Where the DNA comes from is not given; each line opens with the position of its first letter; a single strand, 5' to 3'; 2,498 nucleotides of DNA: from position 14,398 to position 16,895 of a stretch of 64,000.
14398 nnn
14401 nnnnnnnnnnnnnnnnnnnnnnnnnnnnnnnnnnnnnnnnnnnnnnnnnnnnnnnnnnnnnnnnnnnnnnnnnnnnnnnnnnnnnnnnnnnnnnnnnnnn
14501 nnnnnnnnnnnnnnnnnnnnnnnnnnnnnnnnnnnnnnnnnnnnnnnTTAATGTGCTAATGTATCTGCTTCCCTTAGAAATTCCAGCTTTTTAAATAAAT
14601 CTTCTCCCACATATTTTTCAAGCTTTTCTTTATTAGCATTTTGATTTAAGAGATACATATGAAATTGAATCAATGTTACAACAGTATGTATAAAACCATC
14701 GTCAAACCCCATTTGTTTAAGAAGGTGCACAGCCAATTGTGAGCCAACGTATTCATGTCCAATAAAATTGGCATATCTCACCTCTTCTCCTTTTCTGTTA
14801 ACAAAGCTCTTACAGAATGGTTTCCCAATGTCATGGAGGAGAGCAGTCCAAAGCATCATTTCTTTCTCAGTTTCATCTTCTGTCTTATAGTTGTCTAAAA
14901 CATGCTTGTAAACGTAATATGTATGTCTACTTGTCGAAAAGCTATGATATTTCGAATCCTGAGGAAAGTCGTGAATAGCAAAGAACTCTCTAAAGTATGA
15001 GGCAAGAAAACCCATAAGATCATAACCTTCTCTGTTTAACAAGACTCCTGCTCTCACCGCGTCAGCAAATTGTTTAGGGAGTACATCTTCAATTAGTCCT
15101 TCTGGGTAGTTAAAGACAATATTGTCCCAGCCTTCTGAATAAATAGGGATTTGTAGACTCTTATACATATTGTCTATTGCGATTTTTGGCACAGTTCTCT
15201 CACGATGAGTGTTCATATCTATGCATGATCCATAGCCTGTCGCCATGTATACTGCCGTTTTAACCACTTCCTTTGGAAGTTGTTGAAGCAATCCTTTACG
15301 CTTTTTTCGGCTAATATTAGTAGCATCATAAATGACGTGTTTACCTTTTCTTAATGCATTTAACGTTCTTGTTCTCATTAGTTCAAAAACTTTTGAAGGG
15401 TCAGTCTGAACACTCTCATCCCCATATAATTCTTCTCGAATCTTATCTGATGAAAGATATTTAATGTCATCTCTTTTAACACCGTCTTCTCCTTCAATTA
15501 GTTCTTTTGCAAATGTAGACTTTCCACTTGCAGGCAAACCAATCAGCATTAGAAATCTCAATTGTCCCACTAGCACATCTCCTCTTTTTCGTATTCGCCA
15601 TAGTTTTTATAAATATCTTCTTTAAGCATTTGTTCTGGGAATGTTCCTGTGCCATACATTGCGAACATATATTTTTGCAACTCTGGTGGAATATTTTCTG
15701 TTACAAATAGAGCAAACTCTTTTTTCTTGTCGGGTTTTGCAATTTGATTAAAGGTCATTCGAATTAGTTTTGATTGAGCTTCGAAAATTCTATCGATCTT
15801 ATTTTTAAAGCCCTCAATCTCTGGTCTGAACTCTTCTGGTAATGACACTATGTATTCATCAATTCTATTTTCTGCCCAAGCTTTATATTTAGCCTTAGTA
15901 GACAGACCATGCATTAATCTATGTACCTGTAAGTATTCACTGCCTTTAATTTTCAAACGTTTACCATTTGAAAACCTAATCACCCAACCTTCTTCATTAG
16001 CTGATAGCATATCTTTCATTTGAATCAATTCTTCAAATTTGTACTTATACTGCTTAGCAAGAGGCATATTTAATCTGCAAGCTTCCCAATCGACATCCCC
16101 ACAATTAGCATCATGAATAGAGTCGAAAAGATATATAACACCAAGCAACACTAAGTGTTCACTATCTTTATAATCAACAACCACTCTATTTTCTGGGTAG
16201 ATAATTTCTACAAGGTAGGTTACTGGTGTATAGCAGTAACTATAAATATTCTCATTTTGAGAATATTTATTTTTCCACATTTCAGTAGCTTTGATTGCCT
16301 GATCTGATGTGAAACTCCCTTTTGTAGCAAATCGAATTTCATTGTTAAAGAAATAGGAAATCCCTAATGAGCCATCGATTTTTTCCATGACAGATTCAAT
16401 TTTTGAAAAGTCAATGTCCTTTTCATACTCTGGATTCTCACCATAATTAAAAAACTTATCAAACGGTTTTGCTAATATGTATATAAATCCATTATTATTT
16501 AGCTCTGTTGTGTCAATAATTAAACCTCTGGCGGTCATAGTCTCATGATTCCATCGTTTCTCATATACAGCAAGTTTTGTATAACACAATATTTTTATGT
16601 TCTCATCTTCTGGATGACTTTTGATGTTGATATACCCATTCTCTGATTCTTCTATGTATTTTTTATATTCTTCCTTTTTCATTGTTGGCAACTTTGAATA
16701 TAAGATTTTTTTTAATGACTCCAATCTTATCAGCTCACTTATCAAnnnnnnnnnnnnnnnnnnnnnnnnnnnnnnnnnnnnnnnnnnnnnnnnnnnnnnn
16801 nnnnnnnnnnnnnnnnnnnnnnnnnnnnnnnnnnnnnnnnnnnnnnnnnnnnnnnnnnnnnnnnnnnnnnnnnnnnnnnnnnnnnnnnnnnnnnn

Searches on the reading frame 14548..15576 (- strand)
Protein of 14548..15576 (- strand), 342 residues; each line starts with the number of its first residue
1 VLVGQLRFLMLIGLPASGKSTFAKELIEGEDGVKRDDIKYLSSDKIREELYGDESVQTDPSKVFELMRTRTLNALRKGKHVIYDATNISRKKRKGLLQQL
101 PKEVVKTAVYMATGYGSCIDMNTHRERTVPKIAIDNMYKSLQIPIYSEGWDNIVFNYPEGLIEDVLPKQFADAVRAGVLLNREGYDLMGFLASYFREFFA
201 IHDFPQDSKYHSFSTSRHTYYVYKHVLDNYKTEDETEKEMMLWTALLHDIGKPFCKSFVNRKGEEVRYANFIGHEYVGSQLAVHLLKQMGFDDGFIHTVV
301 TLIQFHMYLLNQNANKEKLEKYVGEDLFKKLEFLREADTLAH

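Call 29: search_protein_families(library=pfam, proteins=[window:14548-15576:-], max_evalue=0.001)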
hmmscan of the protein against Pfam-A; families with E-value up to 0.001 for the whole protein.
window:14548-15576:- (342 aa): 4 families
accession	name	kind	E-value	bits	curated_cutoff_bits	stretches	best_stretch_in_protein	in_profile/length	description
PF13671.12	AAA_33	-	7.4e-18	65.7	27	1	9-143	2-142/143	AAA domain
PF08433.16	KTI12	-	1.6e-08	34.8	22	1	9-156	4-152/271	Chromatin associated protein KTI12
PF01966.28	HD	-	2.5e-08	34.7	22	1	216-338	9-111/116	HD domain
PF01591.24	6PF2K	-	1.7e-05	24.7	27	1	9-106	16-125/223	6-phosphofructo-2-kinase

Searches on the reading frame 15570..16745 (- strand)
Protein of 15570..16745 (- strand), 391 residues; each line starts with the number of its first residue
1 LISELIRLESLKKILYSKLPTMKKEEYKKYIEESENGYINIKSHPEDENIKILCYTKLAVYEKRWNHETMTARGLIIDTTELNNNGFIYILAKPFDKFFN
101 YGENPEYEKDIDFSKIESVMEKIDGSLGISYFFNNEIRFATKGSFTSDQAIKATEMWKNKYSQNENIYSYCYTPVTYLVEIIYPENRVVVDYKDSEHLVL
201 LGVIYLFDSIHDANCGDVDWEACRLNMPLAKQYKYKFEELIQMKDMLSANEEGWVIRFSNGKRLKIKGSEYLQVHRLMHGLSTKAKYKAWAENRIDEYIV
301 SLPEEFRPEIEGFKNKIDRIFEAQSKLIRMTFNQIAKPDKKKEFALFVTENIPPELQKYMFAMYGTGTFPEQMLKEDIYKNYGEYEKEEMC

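Call 29: search_protein_families(library=pfam, proteins=[window:15570-16745:-], max_evalue=0.001)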
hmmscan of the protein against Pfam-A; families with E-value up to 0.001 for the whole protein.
window:15570-16745:- (391 aa): 1 family
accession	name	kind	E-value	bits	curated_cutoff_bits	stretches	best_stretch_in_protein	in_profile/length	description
PF09511.15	RNA_lig_T4_1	-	5.5e-19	69.3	28.3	1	72-269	2-225/227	RNA ligase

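Call 70: search_dna_similar(query=window:15570-16745:-, collection=phages, mode=protein, max_rows=60, max_evalue=1e-8)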
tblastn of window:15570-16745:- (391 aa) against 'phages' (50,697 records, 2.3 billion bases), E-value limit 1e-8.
Records with a match: 1435; places in all: 1435; records where one place covers at least 80% of the query: 191.
Best place of each record, by identity: 80-90% 2; 60-80% 4; <60% 1429.
By first word of the organism name: Escherichia 580; Klebsiella 165; Streptomyces 133; Shigella 81; Acinetobacter 67; Vibrio 50; Enterobacteria 42; Aeromonas 40; Bacillus 30; Yersinia 30; and 46 more.
By host as written in the record: Escherichia coli 256; - 149; Streptomyces griseus ATCC 10137 52; Klebsiella pneumoniae 39; Streptomyces lividans JI 1326 31; Escherichia coli B 28; Escherichia coli O157:H7 24; Escherichia coli str. K-12 substr. MG1655 21; and 359 more.
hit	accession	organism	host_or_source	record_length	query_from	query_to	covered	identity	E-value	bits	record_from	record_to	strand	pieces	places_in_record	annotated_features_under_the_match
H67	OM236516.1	Bacillus phage FADO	Bacillus subtilis BEST7003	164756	8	388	97%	80.3%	0e+0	619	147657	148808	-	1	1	RNA ligase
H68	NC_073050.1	Bacillus phage FADO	Bacillus subtilis BEST7003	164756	8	388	97%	80.3%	0e+0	619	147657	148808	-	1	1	RNA ligase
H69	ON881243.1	Bacillus phage PK-3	Bacillus sp.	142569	8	388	97%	78.8%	0e+0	609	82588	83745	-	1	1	RnlA family RNA ligase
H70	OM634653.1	Bacillus phage vB_BsuS_PJN02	Bacillus subtilis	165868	8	388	97%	78.8%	0e+0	608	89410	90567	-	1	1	RNA ligase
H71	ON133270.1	Bacillus phage 2S-4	Rosselomorea vietnamensis FJAT-46955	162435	8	388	97%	78.8%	0e+0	608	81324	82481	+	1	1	none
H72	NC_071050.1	Bacillus phage vB_BsuS_PJN02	Bacillus subtilis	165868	8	388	97%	78.8%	0e+0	608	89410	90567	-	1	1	RNA ligase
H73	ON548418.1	Bacillus phage vB_BanS-Thrax2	Bacillus anthracis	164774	7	385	97%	50.9%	1e-114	373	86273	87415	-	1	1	RNA ligase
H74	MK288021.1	Bacillus phage pW2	Bacillus cereus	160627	8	385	97%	50.1%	2e-116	378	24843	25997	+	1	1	RNA ligase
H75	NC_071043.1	Bacillus phage pW2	Bacillus cereus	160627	8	385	97%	50.1%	2e-116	378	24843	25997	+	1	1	RNA ligase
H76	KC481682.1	Bacillus phage vB_BanS-Tsamsa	Bacillus anthracis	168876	12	385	96%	50.5%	1e-110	361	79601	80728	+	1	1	hypothetical protein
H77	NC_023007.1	Bacillus phage vB_BanS-Tsamsa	Bacillus anthracis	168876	12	385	96%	50.5%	1e-110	361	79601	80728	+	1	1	RNA ligase and tail fiber protein attachment catalyst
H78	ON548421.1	Bacillus phage vB_BanS-Thrax5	Bacillus anthracis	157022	8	385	97%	49.9%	5e-114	371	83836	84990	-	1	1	RNA ligase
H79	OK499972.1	Bacillus phage vB_BanS_Chewbecca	Bacillus anthracis Sterne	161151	12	385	96%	50.1%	3e-110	360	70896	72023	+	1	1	tRNA ligase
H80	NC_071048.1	Bacillus phage vB_BanS_Chewbecca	Bacillus anthracis Sterne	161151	12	385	96%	50.1%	3e-110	360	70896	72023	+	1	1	tRNA ligase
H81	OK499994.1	Bacillus phage vB_BanS_Skywalker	Bacillus anthracis Sterne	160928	12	385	96%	50.1%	4e-110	360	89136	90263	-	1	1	tRNA ligase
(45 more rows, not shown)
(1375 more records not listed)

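Call 87: get_annotated_region(hit=H72, flank=4500)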
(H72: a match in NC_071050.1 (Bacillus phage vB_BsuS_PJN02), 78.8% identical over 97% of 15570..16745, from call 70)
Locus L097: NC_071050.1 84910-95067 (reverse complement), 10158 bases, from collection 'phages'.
description: Bacillus phage vB_BsuS_PJN02, complete genome.
organism: Bacillus phage vB_BsuS_PJN02 (NCBI taxid 2920374)
taxonomy: Viruses; Duplodnaviria; Heunggongvirae; Uroviricota; Caudoviricetes; Zhangjivirus; Zhangjivirus PJN02
host: Bacillus subtilis; source: waste water; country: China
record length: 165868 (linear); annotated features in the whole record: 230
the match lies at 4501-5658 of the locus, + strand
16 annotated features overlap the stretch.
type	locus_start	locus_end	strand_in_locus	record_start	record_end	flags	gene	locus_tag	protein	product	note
CDS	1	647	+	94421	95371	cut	-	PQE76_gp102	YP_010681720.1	ribonucleotide reductase class Ia beta subunit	-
CDS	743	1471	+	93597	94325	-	-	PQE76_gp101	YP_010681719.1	dUTPase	-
CDS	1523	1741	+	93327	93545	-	-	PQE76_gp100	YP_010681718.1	hypothetical protein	-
CDS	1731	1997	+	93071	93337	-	-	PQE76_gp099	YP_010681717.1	HU-like DNA-binding protein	-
CDS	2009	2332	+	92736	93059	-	-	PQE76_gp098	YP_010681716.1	hypothetical protein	-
CDS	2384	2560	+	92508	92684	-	-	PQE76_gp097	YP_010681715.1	hypothetical protein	-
CDS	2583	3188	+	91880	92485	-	-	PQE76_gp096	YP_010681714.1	nucleotidyltransferase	-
CDS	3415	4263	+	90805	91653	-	-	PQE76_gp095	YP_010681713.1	protease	-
CDS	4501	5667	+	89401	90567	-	-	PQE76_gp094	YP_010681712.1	RNA ligase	-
CDS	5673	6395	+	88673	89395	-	-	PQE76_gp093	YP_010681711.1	homing endonuclease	-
CDS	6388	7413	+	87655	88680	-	-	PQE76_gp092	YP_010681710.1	ATPase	-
CDS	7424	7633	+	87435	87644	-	-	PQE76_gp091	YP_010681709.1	hypothetical protein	-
CDS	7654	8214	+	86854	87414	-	-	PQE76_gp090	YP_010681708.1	ATP-dependent protease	-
CDS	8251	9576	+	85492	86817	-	-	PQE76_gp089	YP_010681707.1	ATP-dependent DNA ligase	-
CDS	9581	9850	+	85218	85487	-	-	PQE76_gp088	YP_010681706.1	hypothetical protein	-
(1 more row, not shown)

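Call 88: get_annotated_region(hit=H77, flank=4000)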
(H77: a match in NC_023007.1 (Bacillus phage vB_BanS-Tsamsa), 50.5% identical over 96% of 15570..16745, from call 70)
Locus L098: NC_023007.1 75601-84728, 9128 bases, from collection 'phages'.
description: Bacillus phage vB_BanS-Tsamsa, complete genome.
organism: Bacillus phage vB_BanS-Tsamsa (NCBI taxid 1308863)
taxonomy: Viruses; Duplodnaviria; Heunggongvirae; Uroviricota; Caudoviricetes; Joanripponvirinae; Tsamsavirus; Tsamsavirus tsamsa
host: Bacillus anthracis; source: -; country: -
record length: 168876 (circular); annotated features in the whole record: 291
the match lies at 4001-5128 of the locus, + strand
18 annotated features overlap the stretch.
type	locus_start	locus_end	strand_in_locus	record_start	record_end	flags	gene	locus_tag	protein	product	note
CDS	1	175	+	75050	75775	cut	-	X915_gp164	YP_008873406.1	metal-dependent hydrolase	gp164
CDS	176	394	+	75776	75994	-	-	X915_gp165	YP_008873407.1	hypothetical protein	gp165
CDS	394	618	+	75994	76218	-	-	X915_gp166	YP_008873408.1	hypothetical protein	gp166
CDS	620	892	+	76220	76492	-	-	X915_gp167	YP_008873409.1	hypothetical protein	gp167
CDS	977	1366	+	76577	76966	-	-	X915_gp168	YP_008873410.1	hypothetical protein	gp168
CDS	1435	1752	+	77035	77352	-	-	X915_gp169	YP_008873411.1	hypothetical protein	gp169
CDS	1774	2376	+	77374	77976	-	-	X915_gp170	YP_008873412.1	hypothetical protein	gp170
CDS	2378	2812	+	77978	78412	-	-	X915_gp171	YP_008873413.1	hypothetical protein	gp171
CDS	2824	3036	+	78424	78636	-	-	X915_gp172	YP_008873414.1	hypothetical protein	gp172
CDS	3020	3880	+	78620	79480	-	-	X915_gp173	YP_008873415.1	protease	gp173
CDS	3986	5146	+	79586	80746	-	-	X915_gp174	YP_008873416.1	RNA ligase and tail fiber protein attachment catalyst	gp174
CDS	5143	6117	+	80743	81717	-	-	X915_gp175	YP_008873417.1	hypothetical protein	gp175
CDS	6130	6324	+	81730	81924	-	-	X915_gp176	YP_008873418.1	hypothetical protein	gp176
CDS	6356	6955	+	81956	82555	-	-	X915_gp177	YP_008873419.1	head maturation protease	gp177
CDS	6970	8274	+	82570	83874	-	-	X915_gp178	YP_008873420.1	ATP-dependent DNA ligase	gp178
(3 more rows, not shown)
